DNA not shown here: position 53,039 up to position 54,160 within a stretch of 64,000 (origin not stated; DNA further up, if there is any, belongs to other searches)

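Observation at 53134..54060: Solitary foreign gene: Mrr-like nuclease fused to an Ada-like Zn finger (candidate anti-phage or modification-dependent nuclease)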

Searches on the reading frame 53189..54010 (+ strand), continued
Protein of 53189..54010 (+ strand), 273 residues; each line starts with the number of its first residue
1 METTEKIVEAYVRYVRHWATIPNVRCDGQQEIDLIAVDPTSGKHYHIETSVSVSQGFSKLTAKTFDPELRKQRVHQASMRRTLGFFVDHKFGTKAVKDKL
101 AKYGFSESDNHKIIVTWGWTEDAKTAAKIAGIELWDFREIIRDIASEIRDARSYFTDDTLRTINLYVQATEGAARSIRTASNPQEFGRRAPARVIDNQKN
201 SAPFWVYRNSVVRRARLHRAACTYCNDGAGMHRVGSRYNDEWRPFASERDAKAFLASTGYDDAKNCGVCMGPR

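Call 26: search_protein_families(library=padloc, proteins=[L006:6906-9998:+, L006:10793-13744:+, L025:6930-9998:+, L013:10833-13682:+, L045:119-3292:+], max_evalue=0.001)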
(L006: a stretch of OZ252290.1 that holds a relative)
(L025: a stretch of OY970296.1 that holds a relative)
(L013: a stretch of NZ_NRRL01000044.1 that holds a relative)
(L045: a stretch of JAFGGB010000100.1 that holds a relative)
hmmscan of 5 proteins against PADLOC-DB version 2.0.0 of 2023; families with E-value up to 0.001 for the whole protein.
L006:6906-9998:+ (1031 aa): 2 families
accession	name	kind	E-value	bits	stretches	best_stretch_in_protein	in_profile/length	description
PDLC03648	REase_III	-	2.8e-05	20.4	1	604-650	308-354/871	Type III restriction enzyme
PDLC03647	REase_III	-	0.00015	18.1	0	603-649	503-549/989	Type III restriction enzyme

L006:10793-13744:+ (984 aa): 45 families (the best 25 are shown)
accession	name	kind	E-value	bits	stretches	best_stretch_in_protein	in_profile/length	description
PDLC03632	MTase_III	-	0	1042.7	2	48-583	76-615/983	Type III methyltransferase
PDLC03636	MTase_III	-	6.7e-40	135.4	3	206-309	88-192/575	Type III methyltransferase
PDLC03354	MTase_II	-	1.1e-39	134.6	1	132-493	60-386/425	Type II methyltransferase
PDLC03644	MTase_III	-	8.8e-36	121.7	1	118-489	24-393/542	Type III methyltransferase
PDLC03633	MTase_III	-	6.3e-33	112.3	2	125-305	70-244/616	Type III methyltransferase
PDLC03635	MTase_III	-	1.3e-31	108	2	211-307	267-367/708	Type III methyltransferase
PDLC03634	MTase_III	-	1.6e-29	101.3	1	129-463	91-424/621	Type III methyltransferase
PDLC03339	MTase_II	-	3.7e-29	99.7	2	132-301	3-148/399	Type II methyltransferase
PDLC03300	MTase_II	-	1.6e-28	97.6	2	154-296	28-170/302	Type II methyltransferase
PDLC03638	MTase_III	-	4.6e-28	96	1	201-476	422-664/816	Type III methyltransferase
PDLC03371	MTase_II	-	7.4e-24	82.7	2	426-489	189-252/260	Type II methyltransferase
PDLC03641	MTase_III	-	1.3e-21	74.8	1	127-465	99-428/657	Type III methyltransferase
PDLC03738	oMTase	-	8.1e-20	68.8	2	425-490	201-266/376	orphan methyltransferase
PDLC03216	MTase_II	-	3.9e-18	63.6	2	425-490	191-256/364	Type II methyltransferase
PDLC03637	MTase_III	-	1.9e-16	57.8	1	132-306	121-281/513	Type III methyltransferase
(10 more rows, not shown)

L025:6930-9998:+ (1023 aa): 3 families
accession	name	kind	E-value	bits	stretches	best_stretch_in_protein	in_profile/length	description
PDLC03648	REase_III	-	4.2e-11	39.7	2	886-958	736-805/871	Type III restriction enzyme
PDLC03647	REase_III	-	9.9e-07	25.3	0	591-636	504-549/989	Type III restriction enzyme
PDLC03649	REase_III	-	0.0003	16.8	0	592-636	493-537/973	Type III restriction enzyme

L013:10833-13682:+ (950 aa): 38 families (the best 25 are shown)
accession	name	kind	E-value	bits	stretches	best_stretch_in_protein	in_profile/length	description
PDLC03632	MTase_III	-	0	1085.5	1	3-949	5-982/983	Type III methyltransferase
PDLC03354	MTase_II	-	3.8e-39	132.9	1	141-498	55-384/425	Type II methyltransferase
PDLC03636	MTase_III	-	5.5e-36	122.5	3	224-311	96-185/575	Type III methyltransferase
PDLC03644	MTase_III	-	2.8e-35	120.1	1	133-496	27-393/542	Type III methyltransferase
PDLC03633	MTase_III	-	1.1e-30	104.9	2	138-301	71-230/616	Type III methyltransferase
PDLC03634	MTase_III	-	1.9e-30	104.4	1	142-469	92-423/621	Type III methyltransferase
PDLC03635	MTase_III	-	3.3e-30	103.4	2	142-318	216-365/708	Type III methyltransferase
PDLC03300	MTase_II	-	2.1e-28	97.3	2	144-306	11-169/302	Type II methyltransferase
PDLC03638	MTase_III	-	2e-26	90.6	1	223-484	430-665/816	Type III methyltransferase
PDLC03339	MTase_II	-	6.2e-26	89.1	2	145-310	4-146/399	Type II methyltransferase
PDLC03641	MTase_III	-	1.2e-22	78.3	1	139-469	99-425/657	Type III methyltransferase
PDLC03371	MTase_II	-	2.8e-22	77.5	2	436-496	192-252/260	Type II methyltransferase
PDLC03637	MTase_III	-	3.4e-17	60.3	1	144-314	121-278/513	Type III methyltransferase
PDLC03738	oMTase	-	7.1e-17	59.2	2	431-496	200-265/376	orphan methyltransferase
PDLC03640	MTase_III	-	6.8e-16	55.7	1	145-276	44-173/654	Type III methyltransferase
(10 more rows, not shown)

L045:119-3292:+ (1058 aa): 11 families
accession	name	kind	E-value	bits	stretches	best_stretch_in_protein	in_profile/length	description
PDLC03040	REase_I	-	0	1168.2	2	309-1054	270-1024/1029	Type I restriction enzyme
PDLC03044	REase_I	-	1.4e-75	253.1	3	328-597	271-549/1034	Type I restriction enzyme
PDLC03041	REase_I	-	4.9e-69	231.4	2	323-738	333-759/1099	Type I restriction enzyme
PDLC03048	REase_I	-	2.3e-60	202.8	3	327-600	270-524/976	Type I restriction enzyme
PDLC03046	REase_I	-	6.4e-26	88.6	2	645-709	664-728/1025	Type I restriction enzyme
PDLC03045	REase_I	-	1.2e-20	71.1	2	328-504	286-464/995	Type I restriction enzyme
PDLC03043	REase_I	-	1.7e-14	51.6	1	79-260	94-270/313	Type I restriction enzyme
PDLC04934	PDC-S15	-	9.1e-10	36.1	1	920-1048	281-408/416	-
PDLC03049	REase_I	-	1.3e-08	31.4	1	436-620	287-460/807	Type I restriction enzyme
PDLC04927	PDC-S15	-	2.1e-05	21.6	1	913-1048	281-409/422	-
PDLC02704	PbeA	-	0.00046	16.8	0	431-567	381-514/682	PbeA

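Call 28: find_encoding_contigs(protein=P0004, flank=8000, max_places=3)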
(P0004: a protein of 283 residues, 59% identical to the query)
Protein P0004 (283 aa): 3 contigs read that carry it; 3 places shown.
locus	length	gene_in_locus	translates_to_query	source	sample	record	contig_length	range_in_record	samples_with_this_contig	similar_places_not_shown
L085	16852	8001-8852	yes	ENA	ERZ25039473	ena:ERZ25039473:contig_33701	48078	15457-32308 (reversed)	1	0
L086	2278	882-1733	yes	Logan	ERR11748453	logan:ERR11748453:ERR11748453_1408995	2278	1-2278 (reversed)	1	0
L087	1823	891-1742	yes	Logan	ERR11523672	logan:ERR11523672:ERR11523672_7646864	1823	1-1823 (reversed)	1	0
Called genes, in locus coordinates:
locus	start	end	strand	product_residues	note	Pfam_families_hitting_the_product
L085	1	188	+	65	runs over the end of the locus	-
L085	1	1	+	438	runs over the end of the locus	PF15632:ATPgrasp_Ter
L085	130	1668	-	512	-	PF01565:FAD_binding_4, PF02913:FAD-oxidase_C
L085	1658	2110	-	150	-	PF01850:PIN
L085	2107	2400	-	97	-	PF02604:PhdYeFM_antitox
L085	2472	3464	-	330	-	PF01300:Sua5_yciO_yrdC, PF03481:Sua5_C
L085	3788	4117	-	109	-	-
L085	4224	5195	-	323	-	PF03401:TctC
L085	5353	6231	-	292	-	PF02668:TauD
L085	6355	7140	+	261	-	PF09339:HTH_IclR, PF25213:HVO_A0261_N (faint), PF01614:IclR_C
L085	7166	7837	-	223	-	-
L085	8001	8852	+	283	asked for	-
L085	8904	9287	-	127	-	-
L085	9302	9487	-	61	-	-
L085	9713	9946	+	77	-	-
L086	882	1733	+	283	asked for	-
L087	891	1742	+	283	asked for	-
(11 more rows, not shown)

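Call 29: find_encoding_contigs(protein=P0014, flank=8000, max_places=3)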
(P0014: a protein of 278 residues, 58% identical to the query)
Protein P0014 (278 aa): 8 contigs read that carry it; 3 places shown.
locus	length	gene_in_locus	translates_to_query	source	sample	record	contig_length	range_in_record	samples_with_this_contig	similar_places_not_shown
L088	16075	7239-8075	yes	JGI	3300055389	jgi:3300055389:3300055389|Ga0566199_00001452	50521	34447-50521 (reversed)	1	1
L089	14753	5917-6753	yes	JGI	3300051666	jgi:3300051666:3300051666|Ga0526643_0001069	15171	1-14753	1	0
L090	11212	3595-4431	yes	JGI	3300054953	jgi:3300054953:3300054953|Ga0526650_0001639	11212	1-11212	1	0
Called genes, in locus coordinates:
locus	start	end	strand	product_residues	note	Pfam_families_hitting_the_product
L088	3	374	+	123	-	?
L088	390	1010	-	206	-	PF00589:Phage_integrase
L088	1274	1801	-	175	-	PF04326:SLFN_AlbA_2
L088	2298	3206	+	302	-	PF04392:ABC_sub_bind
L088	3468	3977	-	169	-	PF07883:Cupin_2, PF02311:AraC_binding (weak)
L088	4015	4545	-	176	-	PF13924:Lipocalin_5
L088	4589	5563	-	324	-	PF04392:ABC_sub_bind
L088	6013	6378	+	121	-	PF00239:Resolvase (weak)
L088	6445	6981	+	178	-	PF00589:Phage_integrase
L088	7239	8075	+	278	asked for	-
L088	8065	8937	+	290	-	-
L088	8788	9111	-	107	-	-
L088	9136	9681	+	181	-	-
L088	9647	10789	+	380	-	PF01381:HTH_3, PF12844:HTH_19 (faint), PF13560:HTH_31 (weak), PF06114:Peptidase_M78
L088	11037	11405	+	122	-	-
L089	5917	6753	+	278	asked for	-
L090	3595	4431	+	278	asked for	-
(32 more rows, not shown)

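Call 30: find_encoding_contigs(protein=P0020, flank=8000, max_places=3)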
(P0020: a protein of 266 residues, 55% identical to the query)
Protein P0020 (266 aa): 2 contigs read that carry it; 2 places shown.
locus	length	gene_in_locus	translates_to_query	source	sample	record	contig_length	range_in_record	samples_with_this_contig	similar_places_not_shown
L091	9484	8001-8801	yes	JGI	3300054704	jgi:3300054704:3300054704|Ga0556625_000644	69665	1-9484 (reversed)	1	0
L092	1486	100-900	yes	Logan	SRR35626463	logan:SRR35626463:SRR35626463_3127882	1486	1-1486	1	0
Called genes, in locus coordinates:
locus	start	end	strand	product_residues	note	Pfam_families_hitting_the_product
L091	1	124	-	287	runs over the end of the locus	PF00378:ECH_1, PF16113:ECH_2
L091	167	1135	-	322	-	PF08240:ADH_N, PF00107:ADH_zinc_N, PF13602:ADH_zinc_N_2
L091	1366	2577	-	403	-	PF22632:BphC_D1, PF00903:Glyoxalase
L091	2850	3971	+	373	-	PF01717:Meth_synt_2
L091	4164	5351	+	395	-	PF04909:Amidohydro_2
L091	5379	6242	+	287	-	PF03328:HpcH_HpaI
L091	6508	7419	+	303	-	-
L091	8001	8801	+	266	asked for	-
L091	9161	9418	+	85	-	-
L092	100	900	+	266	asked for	-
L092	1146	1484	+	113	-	?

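Call 31: search_protein_representatives(alignment_id=A1)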
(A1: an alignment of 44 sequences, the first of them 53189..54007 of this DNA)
Query: 44 sequences, 269 profile positions. Proteins with E-value up to 0.001 (for the whole library): 1505; up to 1e-10: 518; up to 1e-30: 89. The best 150 are listed.
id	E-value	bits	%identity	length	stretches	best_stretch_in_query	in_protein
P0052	1.6e-119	414.5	-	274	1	1-266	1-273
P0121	2.2e-87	309.1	-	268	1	1-267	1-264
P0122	3.4e-86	305.2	-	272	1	1-184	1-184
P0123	2.9e-85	302.2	-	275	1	1-186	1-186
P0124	3.0e-80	285.7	-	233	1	1-154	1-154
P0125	4.3e-78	278.6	-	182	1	1-177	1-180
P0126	2.7e-76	272.7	-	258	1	1-177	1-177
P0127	5.2e-76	271.8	-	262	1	1-184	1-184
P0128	1.0e-75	270.9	-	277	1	1-177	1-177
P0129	4.7e-75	268.7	-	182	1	1-177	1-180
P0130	4.6e-64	232.6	-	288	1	1-155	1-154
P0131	5.0e-61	222.7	-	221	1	1-143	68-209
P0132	2.5e-58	213.9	-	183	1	1-172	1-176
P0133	1.8e-56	207.7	-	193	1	1-178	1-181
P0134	5.9e-56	206.1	-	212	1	1-133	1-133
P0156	1.9e-42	161.8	-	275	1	1-184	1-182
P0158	1.1e-41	159.3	-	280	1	1-191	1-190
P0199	4.8e-32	127.7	-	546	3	199-267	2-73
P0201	1.5e-31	126.1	-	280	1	1-188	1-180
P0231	2.3e-26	109.0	-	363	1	6-158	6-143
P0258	4.2e-22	95.1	-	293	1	1-184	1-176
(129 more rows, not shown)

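Call 44: search_protein_families(library=pfam, alignment_id=A3, max_evalue=0.00001)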
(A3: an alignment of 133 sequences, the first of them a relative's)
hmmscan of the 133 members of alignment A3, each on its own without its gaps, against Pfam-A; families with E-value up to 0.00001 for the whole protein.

A. member 1, L005:2013-3272:+ (420 aa): 2 families
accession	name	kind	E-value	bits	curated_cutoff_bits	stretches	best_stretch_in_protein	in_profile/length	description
PF01476.26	LysM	-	2.7e-23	82.1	20.9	2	233-276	1-43/43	LysM domain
PF01551.29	Peptidase_M23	-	7.8e-15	55.3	28.7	1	370-419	3-51/96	Peptidase family M23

B. families by the number of members that match (of 133 scanned): 105 families (the first 25 are shown)
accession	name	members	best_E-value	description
PF04851.21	ResIII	13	2e-27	Type III restriction enzyme, res subunit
PF01555.25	N6_N4_Mtase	4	2e-16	DNA methylase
PF00270.35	DEAD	3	8.1e-10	DEAD/DEAH box helicase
PF13237.11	Fer4_10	3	2.5e-09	4Fe-4S dicluster domain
PF00023.36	Ank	2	9.7e-27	Ankyrin repeat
PF12796.13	Ank_2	2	4e-24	Ankyrin repeats (3 copies)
PF13637.12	Ank_4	2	5.1e-23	Ankyrin repeats (many copies)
PF00753.33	Lactamase_B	2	7.3e-18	Metallo-beta-lactamase superfamily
PF00528.27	BPD_transp_1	2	7.6e-16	Binding-protein-dependent transport system inner membrane component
PF13606.12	Ank_3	2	1.1e-15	Ankyrin repeat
PF01551.29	Peptidase_M23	2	7.8e-15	Peptidase family M23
PF13857.12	Ank_5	2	1e-14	Ankyrin repeats (many copies)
PF13187.11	Fer4_9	2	7.6e-10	4Fe-4S dicluster domain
PF13183.11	Fer4_8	2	3.4e-08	4Fe-4S dicluster domain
PF12706.13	Lactamase_B_2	2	5e-08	Beta-lactamase superfamily domain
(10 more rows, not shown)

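Call 45: search_protein_families(library=padloc, alignment_id=A3, max_evalue=0.00001)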
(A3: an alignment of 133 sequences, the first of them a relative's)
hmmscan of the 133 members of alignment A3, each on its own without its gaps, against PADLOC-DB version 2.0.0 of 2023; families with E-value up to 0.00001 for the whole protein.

A. member 1, L005:2013-3272:+ (420 aa): 0 families

B. families by the number of members that match (of 133 scanned): 204 families (the first 25 are shown)
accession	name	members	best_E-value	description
PDLC03632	MTase_III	4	5.6e-133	Type III methyltransferase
PDLC03636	MTase_III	4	3.9e-28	Type III methyltransferase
PDLC03354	MTase_II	4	2.1e-27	Type II methyltransferase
PDLC03634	MTase_III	4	4.4e-27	Type III methyltransferase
PDLC03644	MTase_III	4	1.3e-26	Type III methyltransferase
PDLC03635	MTase_III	4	3.7e-24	Type III methyltransferase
PDLC03633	MTase_III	4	2.4e-22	Type III methyltransferase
PDLC03641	MTase_III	4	4.9e-20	Type III methyltransferase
PDLC03638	MTase_III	4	1e-18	Type III methyltransferase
PDLC03300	MTase_II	4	1.5e-18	Type II methyltransferase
PDLC03339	MTase_II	4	5.3e-17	Type II methyltransferase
PDLC03637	MTase_III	4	2.2e-16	Type III methyltransferase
PDLC03642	MTase_III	4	6.8e-13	Type III methyltransferase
PDLC03640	MTase_III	4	9e-13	Type III methyltransferase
PDLC03371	MTase_II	4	1.1e-10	Type II methyltransferase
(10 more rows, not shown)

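Call 48: find_encoding_contigs(protein=P0035, flank=10000, max_places=2)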
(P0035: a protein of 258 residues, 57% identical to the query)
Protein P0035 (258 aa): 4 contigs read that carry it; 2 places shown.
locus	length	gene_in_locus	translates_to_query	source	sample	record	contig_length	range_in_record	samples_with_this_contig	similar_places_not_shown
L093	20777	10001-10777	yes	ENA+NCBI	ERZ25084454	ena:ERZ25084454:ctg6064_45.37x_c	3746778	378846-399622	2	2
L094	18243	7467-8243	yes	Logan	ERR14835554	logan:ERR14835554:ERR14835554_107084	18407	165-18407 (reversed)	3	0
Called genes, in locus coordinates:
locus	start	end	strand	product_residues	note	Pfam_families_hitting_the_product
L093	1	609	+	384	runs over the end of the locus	PF07690:MFS_1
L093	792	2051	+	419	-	PF01266:DAO, PF01946:Thi4 (faint), PF13450:NAD_binding_8 (weak)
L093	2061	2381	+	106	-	PF04267:SoxD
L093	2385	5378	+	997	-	PF13510:Fer2_4, PF00890:FAD_binding_2 (weak), PF03486:HI0933_like (weak), PF07992:Pyr_redox_2, PF12831:FAD_oxidored, PF17806:SO_alpha_A3, PF01571:GCV_T, PF08669:GCV_T_C, +2 more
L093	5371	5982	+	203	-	PF04268:SoxG, PF01571:GCV_T (weak)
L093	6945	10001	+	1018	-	PF04851:ResIII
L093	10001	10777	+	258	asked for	-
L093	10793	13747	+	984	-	PF01555:N6_N4_Mtase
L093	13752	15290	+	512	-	PF04326:SLFN_AlbA_2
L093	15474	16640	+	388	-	PF13356:Arm-DNA-bind_3, PF00589:Phage_integrase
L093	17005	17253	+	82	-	PF12728:HTH_17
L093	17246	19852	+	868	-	-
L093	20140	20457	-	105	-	-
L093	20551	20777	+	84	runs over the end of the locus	PF13560:HTH_31, PF12844:HTH_19 (weak), PF01381:HTH_3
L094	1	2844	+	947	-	?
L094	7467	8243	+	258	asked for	-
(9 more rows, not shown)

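Call 49: find_encoding_contigs(protein=P0092, flank=10000, max_places=2)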
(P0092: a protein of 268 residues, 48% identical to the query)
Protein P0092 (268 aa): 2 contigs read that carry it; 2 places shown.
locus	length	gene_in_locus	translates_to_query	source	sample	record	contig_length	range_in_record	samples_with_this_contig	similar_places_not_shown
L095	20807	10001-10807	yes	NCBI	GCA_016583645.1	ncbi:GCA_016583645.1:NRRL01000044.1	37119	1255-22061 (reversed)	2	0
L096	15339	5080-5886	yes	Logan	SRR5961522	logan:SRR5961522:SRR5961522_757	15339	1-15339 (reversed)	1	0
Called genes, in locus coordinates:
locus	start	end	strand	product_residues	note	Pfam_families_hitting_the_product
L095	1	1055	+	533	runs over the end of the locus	PF11997:DUF3492, PF13439:Glyco_transf_4 (weak), PF20706:GT4-conflict (weak), PF00534:Glycos_transf_1, PF13692:Glyco_trans_1_4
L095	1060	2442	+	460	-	PF16933:PelG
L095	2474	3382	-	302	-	PF00106:adh_short (weak), PF01073:3Beta_HSD, PF01370:Epimerase, PF02719:Polysacc_synt_2, PF04321:RmlD_sub_bind, PF07993:NAD_binding_4 (faint), PF13460:NAD_binding_10, PF16363:GDP_Man_Dehyd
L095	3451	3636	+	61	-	-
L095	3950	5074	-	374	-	-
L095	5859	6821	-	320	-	-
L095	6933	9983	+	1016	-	PF04851:ResIII, PF19778:RE_endonuc (weak)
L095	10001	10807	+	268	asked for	-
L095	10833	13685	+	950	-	PF01555:N6_N4_Mtase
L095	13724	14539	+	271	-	-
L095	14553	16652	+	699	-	PF00580:UvrD-helicase, PF13604:AAA_30 (faint), PF09848:SLFN-g3_helicase (faint), PF13245:AAA_19, PF13361:UvrD_C, PF13538:UvrD_C_2 (faint)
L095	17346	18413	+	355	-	-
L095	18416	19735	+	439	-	-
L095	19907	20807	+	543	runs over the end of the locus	PF01609:DDE_Tnp_1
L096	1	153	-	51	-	?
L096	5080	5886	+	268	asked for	-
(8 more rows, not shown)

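Call 60: search_protein_families(library=pfam, proteins=[P0122, P0123, P0126, P0127, P0156, P0158, P0201, P0231, P0258, P0199], max_evalue=0.1)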
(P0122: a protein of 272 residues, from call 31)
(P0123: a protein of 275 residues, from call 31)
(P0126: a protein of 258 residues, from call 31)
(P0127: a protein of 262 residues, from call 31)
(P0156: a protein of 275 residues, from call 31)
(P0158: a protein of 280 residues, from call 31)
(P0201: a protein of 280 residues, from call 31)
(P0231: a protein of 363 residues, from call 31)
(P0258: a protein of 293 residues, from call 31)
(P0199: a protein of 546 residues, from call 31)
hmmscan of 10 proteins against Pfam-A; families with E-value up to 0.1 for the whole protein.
P0122 (272 aa): 0 families

P0123 (275 aa): 1 family
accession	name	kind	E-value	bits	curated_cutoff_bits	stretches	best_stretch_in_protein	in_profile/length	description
PF24698.1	DUF7662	-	4.4e-12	46.1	26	1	198-270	1-68/72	Domain of unknown function (DUF7662)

P0126 (258 aa): 0 families

P0127 (262 aa): 0 families

P0156 (275 aa): 0 families

P0158 (280 aa): 1 family
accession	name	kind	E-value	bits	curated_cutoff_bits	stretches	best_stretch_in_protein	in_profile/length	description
PF24698.1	DUF7662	-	0.0012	19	26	1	232-259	34-61/72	Domain of unknown function (DUF7662)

P0201 (280 aa): 3 families
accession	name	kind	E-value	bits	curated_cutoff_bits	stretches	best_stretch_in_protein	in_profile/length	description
PF24698.1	DUF7662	-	1.5e-17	63.6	26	1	210-277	7-69/72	Domain of unknown function (DUF7662)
PF08378.17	NERD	-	0.03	15.3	22.1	1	4-49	5-55/111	Nuclease-related domain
PF24845.1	DUF7721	-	0.083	14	27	0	137-190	4-56/84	Domain of unknown function (DUF7721)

P0231 (363 aa): 0 families

P0258 (293 aa): 0 families

P0199 (546 aa): 3 families
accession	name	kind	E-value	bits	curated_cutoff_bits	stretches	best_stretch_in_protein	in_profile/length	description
PF08239.17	SH3_3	-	4.3e-06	27.3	27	1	408-461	3-53/54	Bacterial SH3 domain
PF02998.19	Lentiviral_Tat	-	0.0099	16.3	27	0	231-250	66-85/86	Lentiviral Tat protein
PF13773.12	DUF4170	-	0.031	14.7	25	0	132-147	24-39/60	Domain of unknown function (DUF4170)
